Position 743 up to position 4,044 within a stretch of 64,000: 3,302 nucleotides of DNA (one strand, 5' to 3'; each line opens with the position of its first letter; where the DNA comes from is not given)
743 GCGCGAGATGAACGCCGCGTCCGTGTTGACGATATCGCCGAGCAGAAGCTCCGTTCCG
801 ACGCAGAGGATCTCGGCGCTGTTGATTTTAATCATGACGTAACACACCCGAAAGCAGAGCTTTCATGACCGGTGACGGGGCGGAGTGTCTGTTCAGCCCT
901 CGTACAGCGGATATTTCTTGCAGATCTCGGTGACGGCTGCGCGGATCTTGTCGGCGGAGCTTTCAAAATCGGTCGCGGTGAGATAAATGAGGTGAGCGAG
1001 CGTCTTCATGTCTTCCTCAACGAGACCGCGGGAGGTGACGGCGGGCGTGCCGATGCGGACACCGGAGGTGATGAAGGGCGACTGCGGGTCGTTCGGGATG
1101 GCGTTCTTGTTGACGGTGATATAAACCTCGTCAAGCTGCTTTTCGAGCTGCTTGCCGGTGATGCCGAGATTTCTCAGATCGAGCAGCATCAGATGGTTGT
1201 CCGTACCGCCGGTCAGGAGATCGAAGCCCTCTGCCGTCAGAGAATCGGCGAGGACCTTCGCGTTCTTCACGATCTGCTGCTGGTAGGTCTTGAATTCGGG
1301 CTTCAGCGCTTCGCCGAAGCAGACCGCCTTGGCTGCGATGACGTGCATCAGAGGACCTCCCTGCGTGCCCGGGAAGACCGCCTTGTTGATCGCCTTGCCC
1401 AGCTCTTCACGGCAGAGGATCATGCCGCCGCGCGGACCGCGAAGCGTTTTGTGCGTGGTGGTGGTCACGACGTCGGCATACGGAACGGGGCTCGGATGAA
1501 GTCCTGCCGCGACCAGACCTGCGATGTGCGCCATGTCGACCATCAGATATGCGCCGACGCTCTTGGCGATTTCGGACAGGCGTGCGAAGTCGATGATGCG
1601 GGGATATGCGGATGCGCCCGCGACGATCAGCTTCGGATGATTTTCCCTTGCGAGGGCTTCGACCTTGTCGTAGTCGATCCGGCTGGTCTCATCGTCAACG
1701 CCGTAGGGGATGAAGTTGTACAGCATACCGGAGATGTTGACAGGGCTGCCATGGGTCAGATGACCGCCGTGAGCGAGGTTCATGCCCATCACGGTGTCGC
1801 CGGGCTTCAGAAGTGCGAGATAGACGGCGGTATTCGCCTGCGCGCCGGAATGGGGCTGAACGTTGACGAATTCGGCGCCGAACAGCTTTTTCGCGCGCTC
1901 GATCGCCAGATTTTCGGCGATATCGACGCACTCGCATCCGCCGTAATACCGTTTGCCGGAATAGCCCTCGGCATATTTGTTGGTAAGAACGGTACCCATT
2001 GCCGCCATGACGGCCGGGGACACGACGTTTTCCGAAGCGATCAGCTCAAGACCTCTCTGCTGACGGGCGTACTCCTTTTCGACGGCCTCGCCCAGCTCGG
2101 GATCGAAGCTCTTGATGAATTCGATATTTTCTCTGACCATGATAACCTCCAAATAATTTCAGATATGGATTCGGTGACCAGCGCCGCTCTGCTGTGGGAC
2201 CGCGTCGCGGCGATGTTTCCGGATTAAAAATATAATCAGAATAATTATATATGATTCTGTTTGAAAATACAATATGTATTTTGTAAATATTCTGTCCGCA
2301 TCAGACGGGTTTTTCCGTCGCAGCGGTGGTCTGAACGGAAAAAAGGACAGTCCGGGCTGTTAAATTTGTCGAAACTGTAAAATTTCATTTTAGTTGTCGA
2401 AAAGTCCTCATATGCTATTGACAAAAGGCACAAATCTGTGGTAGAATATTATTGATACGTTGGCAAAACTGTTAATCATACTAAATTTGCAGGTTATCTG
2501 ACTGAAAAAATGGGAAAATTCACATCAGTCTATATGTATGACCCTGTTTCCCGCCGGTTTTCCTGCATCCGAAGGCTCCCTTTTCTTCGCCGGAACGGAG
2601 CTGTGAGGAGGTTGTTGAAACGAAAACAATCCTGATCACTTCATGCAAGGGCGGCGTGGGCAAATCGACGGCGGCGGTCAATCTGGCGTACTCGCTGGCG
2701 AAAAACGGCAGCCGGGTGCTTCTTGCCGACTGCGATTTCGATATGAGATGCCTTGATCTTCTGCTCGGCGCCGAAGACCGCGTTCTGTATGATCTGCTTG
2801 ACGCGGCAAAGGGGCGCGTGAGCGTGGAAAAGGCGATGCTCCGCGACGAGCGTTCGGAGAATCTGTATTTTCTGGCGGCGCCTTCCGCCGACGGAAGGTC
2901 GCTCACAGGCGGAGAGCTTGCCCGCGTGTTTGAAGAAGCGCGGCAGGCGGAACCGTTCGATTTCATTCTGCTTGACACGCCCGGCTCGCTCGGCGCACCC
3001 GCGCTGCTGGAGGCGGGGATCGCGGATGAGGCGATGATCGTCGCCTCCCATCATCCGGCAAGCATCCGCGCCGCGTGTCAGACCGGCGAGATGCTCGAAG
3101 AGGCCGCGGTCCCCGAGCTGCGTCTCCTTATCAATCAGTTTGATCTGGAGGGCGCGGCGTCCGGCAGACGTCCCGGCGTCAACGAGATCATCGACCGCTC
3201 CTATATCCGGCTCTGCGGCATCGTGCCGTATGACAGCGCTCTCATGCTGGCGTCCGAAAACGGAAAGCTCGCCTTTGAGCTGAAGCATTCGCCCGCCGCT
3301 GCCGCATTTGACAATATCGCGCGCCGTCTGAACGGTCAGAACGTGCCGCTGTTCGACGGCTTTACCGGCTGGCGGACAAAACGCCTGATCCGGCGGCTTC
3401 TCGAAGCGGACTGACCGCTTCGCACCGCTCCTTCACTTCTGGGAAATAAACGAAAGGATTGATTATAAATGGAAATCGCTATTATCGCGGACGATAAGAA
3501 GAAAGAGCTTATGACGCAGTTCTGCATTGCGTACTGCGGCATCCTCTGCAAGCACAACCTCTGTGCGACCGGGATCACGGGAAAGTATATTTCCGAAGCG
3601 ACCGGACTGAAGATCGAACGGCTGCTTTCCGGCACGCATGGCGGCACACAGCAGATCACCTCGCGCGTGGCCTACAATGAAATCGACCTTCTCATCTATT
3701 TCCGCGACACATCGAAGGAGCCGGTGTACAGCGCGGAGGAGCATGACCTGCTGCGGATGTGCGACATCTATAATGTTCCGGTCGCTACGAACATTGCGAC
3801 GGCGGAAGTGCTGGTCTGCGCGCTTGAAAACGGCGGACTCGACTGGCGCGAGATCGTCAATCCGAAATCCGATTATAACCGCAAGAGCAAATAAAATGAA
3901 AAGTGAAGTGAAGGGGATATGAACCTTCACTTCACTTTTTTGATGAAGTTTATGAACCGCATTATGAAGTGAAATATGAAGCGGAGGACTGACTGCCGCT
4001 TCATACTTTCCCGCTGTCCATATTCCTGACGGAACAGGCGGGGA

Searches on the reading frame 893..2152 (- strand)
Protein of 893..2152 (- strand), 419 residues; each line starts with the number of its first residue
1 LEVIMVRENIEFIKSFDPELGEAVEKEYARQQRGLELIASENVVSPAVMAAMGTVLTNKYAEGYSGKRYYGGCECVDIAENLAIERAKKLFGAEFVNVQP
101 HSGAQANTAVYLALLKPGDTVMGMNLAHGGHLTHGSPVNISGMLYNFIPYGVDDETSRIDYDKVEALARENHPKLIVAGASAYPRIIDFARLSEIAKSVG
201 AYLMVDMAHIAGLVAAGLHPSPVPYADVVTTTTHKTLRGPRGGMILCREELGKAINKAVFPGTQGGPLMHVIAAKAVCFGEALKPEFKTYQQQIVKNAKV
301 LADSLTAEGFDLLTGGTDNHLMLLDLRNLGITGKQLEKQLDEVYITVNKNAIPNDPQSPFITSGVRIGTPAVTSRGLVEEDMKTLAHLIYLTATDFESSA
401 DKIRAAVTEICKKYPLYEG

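Call 76: search_protein_families(library=pfam, proteins=[window:893-2152:-], max_evalue=0.00001)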
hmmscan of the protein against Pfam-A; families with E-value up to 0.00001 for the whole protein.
window:893-2152:- (419 aa): 3 families
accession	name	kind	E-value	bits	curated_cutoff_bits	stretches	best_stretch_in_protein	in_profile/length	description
PF00464.25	SHMT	-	3.4e-176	586.1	27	1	14-389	2-399/399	Serine hydroxymethyltransferase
PF00155.27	Aminotran_1_2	-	1.2e-12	48.2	19.7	1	89-372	53-349/361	Aminotransferase class I and II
PF01212.27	Beta_elim_lyase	-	2.3e-08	34.2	27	1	85-349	39-274/288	Beta-eliminating lyase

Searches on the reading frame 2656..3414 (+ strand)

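Call 76: search_protein_families(library=pfam, proteins=[window:2656-3414:+], max_evalue=0.00001)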
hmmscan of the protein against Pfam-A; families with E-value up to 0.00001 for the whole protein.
window:2656-3414:+ (252 aa): 4 families
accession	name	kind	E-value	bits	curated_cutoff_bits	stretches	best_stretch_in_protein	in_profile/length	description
PF01656.29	CbiA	-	9.8e-12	45.4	25.4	1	2-204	11-123/125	CobQ/CobB/MinD/ParA nucleotide binding domain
PF13614.12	AAA_31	-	1.5e-10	41.7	27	1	2-137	14-154/177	AAA domain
PF10609.15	ParA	-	1.1e-09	38.6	27.1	1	2-225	16-245/246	NUBPL iron-transfer P-loop NTPase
PF00142.24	Fer4_NifH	-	2.1e-06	27.9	25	1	1-229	11-248/271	4Fe-4S iron sulfur cluster binding proteins, NifH/frxC family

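Call 77: search_protein_families(library=ncbifam, proteins=[window:2656-3414:+], max_evalue=0.00001)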
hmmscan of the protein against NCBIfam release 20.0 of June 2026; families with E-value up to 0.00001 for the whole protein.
window:2656-3414:+ (252 aa): 8 families
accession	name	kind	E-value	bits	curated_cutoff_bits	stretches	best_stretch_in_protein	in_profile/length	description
TIGR01968.1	minD_bact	equivalog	3.3e-43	147.9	212.9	1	2-234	14-245/261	septum site-determining protein MinD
NF008079.0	PRK10818.1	equivalog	1.6e-28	99.8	508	1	2-247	15-266/270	septum site-determining protein MinD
TIGR01969.1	minD_arch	subfamily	6.6e-19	68.1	201.75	1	2-228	13-233/251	cell division ATPase MinD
TIGR03815.1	CpaE_hom_Actino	equivalog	5.5e-10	38.9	154.45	1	2-218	124-333/340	septum site-determining protein Ssd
NF041546.1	ParA_partition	equivalog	2.3e-09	37.1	180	0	2-34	12-44/203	ParA family partition ATPase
TIGR01007.1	eps_fam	subfamily_domain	5.7e-08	32.5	108.05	1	2-170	30-198/204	polysaccharide biosynthesis tyrosine autokinase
TIGR03018.1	pepcterm_TyrKin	hypoth_equivalog_domain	8.5e-07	28.5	230.65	1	2-151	48-200/207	XrtA-associated tyrosine autokinase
NF047398.1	AAA_KGGVGR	domain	2.2e-06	28.1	90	0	1-56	14-73/190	KGGVGR-motif variant AAA ATPase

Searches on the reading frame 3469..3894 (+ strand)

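Call 76: search_protein_families(library=pfam, proteins=[window:3469-3894:+], max_evalue=0.00001)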
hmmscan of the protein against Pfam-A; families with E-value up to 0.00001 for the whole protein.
window:3469-3894:+ (141 aa): 1 family
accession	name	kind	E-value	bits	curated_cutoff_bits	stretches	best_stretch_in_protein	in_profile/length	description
PF02142.27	MGS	-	9.5e-10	38.9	24.1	1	28-107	13-94/94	MGS-like domain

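Call 77: search_protein_families(library=ncbifam, proteins=[window:3469-3894:+], max_evalue=0.00001)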
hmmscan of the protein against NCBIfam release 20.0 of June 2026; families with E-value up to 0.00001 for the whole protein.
window:3469-3894:+ (141 aa): 2 families
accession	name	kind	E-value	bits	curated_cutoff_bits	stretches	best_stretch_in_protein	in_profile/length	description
NF003559.0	PRK05234.1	equivalog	7.3e-35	119.8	84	1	1-133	6-137/145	methylglyoxal synthase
TIGR00160.1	MGSA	equivalog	1.1e-34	119.4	146.9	1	2-121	4-123/143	methylglyoxal synthase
